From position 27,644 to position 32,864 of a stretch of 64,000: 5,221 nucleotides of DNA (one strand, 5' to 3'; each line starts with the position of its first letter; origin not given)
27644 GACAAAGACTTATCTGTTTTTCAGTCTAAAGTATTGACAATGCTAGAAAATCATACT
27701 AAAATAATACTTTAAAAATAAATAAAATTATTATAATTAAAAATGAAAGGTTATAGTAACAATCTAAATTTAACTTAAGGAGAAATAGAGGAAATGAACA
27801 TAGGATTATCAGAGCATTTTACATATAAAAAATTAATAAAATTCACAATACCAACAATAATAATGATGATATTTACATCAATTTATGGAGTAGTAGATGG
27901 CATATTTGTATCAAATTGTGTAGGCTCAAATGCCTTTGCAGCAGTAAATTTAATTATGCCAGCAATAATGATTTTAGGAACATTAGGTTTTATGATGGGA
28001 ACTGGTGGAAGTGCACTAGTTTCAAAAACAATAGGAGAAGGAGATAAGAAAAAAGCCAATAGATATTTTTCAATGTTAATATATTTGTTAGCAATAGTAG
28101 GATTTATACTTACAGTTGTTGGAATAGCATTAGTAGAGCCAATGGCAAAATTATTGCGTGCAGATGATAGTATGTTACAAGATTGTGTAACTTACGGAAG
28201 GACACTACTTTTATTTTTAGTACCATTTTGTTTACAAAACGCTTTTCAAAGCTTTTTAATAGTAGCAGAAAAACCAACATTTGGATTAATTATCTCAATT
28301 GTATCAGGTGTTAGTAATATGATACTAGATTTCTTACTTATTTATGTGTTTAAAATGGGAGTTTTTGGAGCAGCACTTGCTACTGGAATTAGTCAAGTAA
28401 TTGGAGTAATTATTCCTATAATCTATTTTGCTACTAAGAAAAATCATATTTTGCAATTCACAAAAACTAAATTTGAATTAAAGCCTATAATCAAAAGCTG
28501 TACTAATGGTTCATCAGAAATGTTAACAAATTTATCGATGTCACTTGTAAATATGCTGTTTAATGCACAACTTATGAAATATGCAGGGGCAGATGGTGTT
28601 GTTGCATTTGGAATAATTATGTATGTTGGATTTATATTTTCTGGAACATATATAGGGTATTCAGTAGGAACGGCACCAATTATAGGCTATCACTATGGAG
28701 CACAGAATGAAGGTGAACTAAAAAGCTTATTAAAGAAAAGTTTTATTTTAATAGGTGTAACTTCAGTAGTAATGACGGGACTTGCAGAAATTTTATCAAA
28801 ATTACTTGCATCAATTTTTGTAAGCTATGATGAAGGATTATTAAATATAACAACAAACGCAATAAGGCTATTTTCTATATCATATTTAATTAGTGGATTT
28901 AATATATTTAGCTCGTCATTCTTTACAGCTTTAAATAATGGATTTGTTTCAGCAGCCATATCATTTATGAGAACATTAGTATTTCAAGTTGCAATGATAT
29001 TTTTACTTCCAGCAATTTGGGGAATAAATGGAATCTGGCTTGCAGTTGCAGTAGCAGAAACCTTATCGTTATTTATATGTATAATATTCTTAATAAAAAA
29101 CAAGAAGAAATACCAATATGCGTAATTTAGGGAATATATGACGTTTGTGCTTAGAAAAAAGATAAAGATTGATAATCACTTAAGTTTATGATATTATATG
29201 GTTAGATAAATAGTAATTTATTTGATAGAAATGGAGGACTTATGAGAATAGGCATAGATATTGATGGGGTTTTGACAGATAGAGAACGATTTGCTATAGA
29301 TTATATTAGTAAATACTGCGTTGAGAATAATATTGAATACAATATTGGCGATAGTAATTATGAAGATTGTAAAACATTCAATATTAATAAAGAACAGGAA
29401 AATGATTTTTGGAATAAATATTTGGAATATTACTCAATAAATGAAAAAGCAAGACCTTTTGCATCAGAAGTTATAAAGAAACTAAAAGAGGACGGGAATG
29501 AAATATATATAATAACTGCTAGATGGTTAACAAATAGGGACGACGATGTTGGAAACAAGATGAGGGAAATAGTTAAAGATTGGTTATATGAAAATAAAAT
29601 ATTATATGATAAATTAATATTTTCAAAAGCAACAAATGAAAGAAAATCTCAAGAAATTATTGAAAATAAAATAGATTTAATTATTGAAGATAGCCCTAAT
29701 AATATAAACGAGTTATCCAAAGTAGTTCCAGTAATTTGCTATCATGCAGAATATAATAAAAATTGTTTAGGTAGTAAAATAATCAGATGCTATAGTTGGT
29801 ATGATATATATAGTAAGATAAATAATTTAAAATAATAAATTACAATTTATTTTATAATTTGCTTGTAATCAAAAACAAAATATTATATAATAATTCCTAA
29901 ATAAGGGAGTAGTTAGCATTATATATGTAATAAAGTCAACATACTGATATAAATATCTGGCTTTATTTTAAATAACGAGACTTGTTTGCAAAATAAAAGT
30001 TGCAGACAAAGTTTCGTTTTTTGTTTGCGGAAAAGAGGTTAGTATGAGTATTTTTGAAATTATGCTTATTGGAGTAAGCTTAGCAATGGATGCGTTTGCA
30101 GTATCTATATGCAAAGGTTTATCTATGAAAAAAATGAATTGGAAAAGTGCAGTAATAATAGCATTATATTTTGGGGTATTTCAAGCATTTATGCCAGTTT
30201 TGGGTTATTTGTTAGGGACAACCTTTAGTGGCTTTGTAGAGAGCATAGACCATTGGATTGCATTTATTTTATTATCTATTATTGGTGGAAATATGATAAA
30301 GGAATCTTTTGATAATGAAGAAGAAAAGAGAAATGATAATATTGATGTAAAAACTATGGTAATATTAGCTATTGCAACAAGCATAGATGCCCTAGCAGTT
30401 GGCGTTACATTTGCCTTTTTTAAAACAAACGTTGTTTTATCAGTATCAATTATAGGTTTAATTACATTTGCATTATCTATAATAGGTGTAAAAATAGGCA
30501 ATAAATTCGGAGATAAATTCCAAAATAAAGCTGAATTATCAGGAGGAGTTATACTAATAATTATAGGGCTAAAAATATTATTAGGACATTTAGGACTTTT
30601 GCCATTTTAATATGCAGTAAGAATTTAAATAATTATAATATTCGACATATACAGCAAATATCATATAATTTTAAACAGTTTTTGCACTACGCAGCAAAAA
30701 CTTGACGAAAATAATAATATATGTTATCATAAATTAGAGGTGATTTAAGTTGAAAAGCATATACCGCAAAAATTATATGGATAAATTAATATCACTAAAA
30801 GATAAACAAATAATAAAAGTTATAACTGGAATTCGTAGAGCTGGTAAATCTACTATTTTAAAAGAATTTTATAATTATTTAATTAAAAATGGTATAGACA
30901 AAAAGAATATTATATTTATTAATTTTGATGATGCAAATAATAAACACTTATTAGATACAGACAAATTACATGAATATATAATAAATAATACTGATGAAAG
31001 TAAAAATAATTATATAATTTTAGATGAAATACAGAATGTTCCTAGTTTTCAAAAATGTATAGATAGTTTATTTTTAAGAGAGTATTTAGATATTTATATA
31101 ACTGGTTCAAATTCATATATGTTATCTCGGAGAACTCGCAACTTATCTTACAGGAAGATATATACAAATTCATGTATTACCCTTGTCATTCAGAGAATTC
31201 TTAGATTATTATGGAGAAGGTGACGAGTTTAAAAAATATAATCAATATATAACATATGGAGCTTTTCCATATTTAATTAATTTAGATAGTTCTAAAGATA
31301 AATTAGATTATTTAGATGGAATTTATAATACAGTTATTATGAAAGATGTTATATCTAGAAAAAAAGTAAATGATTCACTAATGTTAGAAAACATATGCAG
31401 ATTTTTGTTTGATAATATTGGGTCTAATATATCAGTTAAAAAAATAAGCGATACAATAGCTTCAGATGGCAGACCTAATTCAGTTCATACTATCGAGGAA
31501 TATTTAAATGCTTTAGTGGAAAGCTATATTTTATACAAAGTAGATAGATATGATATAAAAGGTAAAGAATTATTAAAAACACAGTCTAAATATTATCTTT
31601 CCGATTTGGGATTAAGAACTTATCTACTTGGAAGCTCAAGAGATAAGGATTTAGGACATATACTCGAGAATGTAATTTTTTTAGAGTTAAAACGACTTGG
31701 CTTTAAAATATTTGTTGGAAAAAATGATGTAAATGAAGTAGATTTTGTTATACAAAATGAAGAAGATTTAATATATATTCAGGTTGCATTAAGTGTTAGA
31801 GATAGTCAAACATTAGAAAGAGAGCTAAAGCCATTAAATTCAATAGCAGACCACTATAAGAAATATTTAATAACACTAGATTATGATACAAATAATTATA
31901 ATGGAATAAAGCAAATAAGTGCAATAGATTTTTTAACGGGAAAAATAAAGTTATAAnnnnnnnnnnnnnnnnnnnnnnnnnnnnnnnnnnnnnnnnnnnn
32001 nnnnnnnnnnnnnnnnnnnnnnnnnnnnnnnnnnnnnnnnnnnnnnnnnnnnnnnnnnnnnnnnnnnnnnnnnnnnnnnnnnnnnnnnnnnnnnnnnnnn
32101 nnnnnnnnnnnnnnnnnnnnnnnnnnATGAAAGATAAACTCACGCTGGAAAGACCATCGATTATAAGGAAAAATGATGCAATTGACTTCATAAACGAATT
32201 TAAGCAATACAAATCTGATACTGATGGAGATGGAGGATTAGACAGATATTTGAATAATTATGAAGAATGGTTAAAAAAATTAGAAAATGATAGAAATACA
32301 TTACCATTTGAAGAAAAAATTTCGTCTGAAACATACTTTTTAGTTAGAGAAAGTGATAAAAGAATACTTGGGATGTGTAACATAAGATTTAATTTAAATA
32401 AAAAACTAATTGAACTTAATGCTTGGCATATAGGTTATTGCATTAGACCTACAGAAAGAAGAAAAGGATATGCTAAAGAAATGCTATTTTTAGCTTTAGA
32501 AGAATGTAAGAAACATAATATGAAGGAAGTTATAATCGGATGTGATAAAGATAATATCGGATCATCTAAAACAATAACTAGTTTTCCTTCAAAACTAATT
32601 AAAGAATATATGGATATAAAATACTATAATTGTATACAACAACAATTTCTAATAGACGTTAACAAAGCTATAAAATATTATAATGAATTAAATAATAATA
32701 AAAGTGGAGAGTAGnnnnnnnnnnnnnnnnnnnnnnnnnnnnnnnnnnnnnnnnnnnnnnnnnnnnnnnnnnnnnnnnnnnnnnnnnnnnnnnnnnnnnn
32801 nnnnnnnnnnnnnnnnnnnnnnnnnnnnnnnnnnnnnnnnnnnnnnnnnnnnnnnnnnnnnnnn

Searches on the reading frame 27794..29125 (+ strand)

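Call 9: search_protein_families(library=pfam, proteins=[window:27794-29125:+], max_evalue=0.001)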
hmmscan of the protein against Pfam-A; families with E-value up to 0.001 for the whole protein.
window:27794-29125:+ (443 aa): 2 families
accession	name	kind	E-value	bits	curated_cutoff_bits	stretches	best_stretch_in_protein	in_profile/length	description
PF01554.23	MatE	-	6.5e-40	136.9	24.9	2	20-181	1-161/161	MatE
PF01943.22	Polysacc_synt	-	0.00017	21.5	28.2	0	19-255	6-227/274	Polysaccharide biosynthesis protein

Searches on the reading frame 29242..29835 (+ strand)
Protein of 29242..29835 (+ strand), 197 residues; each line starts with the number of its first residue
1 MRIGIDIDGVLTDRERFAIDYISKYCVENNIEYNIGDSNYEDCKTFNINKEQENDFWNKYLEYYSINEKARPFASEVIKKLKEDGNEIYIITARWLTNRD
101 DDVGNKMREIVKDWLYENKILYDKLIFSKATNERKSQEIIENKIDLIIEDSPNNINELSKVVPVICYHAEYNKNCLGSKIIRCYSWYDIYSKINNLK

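Call 9: search_protein_families(library=pfam, proteins=[window:29242-29835:+], max_evalue=0.001)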
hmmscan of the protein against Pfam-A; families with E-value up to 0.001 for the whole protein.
window:29242-29835:+ (197 aa): 2 families
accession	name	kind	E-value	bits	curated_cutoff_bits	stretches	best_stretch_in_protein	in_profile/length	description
PF06941.18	NT5C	-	6.9e-08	33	24.8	1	3-193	4-174/180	5' nucleotidase, deoxy (Pyrimidine), cytosolic type C protein (NT5C)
PF00702.32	Hydrolase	-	0.00063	20.6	26.4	0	5-94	6-123/191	haloacid dehalogenase-like hydrolase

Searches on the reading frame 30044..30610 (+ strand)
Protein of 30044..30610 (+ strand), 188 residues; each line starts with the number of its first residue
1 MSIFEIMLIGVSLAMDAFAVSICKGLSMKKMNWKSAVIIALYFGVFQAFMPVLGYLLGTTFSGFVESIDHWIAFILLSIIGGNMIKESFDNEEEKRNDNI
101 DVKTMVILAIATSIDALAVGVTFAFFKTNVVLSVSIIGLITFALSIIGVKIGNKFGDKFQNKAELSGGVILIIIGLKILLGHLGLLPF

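Call 9: search_protein_families(library=pfam, proteins=[window:30044-30610:+], max_evalue=0.001)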
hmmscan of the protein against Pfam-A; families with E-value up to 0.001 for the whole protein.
window:30044-30610:+ (188 aa): 1 family
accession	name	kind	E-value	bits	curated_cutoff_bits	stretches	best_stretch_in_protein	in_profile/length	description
PF02659.21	Mntp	-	1.9e-55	187.3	24.4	1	30-179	1-152/152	Putative manganese efflux pump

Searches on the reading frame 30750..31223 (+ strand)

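Call 9: search_protein_families(library=pfam, proteins=[window:30750-31223:+], max_evalue=0.001)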
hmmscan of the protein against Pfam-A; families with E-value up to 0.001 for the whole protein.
window:30750-31223:+ (157 aa): 2 families
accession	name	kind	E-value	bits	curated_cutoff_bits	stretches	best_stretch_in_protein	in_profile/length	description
PF13173.12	AAA_14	-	1.3e-27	96.8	27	1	22-131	4-109/129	AAA domain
PF01637.24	ATPase_2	-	0.00021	21.6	33.2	1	18-86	18-87/225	ATPase domain predominantly from Archaea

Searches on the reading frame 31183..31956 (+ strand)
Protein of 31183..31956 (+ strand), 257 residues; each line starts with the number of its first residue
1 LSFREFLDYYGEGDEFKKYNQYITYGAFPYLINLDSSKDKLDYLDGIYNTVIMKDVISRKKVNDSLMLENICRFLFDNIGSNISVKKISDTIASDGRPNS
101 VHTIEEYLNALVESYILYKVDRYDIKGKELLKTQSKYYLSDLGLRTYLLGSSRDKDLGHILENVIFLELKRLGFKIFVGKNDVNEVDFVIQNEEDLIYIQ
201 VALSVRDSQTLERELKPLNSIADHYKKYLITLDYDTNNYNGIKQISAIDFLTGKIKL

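Call 9: search_protein_families(library=pfam, proteins=[window:31183-31956:+], max_evalue=0.001)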
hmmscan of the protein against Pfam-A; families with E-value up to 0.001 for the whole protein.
window:31183-31956:+ (257 aa): 1 family
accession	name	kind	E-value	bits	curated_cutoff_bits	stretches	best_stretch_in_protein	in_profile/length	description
PF13635.12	DUF4143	-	3.7e-21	76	28.1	1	54-202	2-158/160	Domain of unknown function (DUF4143)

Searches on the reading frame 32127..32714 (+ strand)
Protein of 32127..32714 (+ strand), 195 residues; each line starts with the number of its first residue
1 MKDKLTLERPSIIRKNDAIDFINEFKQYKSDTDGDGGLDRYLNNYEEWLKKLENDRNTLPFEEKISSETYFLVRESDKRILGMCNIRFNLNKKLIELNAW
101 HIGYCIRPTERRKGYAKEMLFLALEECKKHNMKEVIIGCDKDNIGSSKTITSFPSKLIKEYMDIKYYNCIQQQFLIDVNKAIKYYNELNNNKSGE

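Call 9: search_protein_families(library=pfam, proteins=[window:32127-32714:+], max_evalue=0.001)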
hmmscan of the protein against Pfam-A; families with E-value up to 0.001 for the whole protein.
window:32127-32714:+ (195 aa): 4 families
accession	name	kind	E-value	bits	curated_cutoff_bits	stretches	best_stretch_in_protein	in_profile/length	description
PF00583.31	Acetyltransf_1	-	7.5e-11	42.8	20.7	1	54-146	14-107/116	Acetyltransferase (GNAT) family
PF13302.13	Acetyltransf_3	-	8.3e-11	43.2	25.4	1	45-150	37-132/138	Acetyltransferase (GNAT) domain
PF13673.13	Acetyltransf_10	-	9.2e-05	22.9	23.6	1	60-135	21-90/128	Acetyltransferase (GNAT) domain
PF13508.13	Acetyltransf_7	-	0.00027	21.7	27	1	69-132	3-62/84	Acetyltransferase (GNAT) domain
